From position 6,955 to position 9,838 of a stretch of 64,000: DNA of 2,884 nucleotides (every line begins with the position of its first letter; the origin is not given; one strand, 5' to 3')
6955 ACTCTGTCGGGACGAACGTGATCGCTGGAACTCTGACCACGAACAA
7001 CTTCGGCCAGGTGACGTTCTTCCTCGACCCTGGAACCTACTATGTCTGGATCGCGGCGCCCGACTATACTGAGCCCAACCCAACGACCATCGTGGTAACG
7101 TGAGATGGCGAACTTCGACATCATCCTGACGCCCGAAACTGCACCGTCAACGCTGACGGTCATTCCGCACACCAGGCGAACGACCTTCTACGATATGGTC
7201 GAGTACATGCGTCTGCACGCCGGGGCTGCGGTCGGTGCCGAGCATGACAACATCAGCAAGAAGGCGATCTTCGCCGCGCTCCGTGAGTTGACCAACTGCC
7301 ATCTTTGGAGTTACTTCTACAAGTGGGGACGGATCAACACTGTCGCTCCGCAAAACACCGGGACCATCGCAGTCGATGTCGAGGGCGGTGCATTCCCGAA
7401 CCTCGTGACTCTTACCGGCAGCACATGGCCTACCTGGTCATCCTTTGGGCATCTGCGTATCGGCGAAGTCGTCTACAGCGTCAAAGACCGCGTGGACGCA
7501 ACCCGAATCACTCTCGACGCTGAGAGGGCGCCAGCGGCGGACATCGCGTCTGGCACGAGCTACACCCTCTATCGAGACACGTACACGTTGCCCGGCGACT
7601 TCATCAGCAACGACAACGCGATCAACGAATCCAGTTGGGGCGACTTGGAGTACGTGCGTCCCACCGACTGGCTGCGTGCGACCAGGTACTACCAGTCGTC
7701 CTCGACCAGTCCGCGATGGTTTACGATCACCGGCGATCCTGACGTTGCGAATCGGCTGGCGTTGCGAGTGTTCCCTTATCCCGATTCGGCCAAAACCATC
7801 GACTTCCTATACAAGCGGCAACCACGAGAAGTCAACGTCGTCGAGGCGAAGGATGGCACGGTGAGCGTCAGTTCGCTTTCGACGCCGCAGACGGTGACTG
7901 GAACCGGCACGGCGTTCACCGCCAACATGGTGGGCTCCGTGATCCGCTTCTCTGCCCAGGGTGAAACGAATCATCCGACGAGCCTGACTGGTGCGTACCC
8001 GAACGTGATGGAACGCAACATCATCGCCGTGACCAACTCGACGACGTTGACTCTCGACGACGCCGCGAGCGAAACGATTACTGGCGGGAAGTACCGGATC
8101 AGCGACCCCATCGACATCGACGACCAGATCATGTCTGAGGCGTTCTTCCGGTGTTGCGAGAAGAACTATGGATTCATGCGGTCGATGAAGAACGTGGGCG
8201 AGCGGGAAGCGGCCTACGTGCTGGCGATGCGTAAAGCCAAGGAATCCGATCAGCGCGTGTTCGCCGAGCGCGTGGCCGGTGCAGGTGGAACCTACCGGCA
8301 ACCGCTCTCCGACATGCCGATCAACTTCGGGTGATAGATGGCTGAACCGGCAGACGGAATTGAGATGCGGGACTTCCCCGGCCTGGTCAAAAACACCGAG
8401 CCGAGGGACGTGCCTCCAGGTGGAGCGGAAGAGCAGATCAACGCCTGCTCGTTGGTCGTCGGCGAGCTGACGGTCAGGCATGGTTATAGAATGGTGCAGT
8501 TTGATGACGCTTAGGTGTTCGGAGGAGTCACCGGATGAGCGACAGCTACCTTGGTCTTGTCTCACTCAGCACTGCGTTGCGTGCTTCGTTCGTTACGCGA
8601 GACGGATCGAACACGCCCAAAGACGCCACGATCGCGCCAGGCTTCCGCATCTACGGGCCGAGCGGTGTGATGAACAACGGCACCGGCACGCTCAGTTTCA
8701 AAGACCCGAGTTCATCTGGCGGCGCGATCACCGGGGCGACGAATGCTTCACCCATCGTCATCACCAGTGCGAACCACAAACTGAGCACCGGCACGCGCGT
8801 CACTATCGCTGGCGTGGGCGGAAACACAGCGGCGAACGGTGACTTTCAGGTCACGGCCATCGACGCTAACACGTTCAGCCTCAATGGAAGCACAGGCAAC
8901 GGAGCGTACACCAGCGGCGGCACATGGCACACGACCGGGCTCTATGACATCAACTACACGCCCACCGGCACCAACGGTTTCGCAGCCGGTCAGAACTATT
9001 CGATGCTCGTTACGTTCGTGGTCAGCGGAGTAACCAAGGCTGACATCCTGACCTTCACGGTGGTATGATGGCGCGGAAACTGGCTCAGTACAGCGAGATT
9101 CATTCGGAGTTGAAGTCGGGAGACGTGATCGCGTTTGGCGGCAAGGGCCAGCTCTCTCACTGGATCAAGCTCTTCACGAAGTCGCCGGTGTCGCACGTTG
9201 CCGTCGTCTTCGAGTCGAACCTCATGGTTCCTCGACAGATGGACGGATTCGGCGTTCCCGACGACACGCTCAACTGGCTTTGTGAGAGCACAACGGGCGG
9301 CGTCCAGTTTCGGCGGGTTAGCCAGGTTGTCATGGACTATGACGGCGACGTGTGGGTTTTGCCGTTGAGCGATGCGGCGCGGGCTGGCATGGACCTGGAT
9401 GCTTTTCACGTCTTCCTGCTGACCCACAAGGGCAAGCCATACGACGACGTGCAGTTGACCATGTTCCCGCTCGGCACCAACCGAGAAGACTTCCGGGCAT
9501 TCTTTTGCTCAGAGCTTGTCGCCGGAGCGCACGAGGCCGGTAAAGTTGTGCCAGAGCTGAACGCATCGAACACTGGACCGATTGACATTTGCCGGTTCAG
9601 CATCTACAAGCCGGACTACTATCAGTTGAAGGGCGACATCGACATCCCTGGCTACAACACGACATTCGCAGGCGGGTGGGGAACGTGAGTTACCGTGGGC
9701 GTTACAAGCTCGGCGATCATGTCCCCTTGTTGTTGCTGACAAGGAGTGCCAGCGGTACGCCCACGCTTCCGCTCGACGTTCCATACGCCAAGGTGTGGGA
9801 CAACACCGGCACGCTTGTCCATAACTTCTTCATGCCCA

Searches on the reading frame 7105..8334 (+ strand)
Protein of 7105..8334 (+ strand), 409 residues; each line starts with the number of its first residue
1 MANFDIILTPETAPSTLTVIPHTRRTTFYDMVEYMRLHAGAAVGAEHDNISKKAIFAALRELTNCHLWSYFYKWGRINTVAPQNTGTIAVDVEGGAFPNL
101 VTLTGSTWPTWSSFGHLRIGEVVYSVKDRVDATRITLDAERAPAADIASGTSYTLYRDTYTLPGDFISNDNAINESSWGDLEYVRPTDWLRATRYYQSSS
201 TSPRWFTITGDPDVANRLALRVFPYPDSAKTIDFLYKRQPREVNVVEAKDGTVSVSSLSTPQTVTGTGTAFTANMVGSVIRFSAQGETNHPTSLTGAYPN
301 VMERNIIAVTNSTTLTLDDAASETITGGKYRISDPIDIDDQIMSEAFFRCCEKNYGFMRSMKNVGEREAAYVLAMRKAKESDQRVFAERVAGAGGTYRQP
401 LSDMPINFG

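Call 10: search_protein_families(library=pfam, max_evalue=0.01, proteins=[window:7105-8334:+])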
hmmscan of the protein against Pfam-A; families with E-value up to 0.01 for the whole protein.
window:7105-8334:+ (409 aa): 0 families

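Call 31: search_protein_families(library=phrogs, max_evalue=0.001, proteins=[window:7105-8334:+])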
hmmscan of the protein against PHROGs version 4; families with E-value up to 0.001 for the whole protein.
window:7105-8334:+ (409 aa): 2 families
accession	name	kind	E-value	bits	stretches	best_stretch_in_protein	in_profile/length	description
phrog_12714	-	unknown function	6.2e-05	22.7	1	248-340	6-89/568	-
phrog_1591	-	tail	0.00013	22.4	1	250-344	6-91/484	tail fiber protein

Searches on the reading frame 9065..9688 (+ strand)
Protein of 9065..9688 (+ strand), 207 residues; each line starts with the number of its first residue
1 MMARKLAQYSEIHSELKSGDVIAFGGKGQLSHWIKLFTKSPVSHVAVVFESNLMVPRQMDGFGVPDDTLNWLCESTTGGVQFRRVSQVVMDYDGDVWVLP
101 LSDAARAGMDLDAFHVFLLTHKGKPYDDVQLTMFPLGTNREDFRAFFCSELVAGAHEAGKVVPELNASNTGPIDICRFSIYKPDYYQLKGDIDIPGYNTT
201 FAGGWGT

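Call 31: search_protein_families(library=phrogs, max_evalue=0.001, proteins=[window:9065-9688:+])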
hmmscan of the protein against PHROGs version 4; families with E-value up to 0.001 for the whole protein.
window:9065-9688:+ (207 aa): 1 family
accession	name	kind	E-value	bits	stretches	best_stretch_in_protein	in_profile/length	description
phrog_1128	-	moron, auxiliary metabolic gene and host takeover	4e-12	47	1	14-158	20-145/381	enoyl-CoA hydratase/carnithine racemase-like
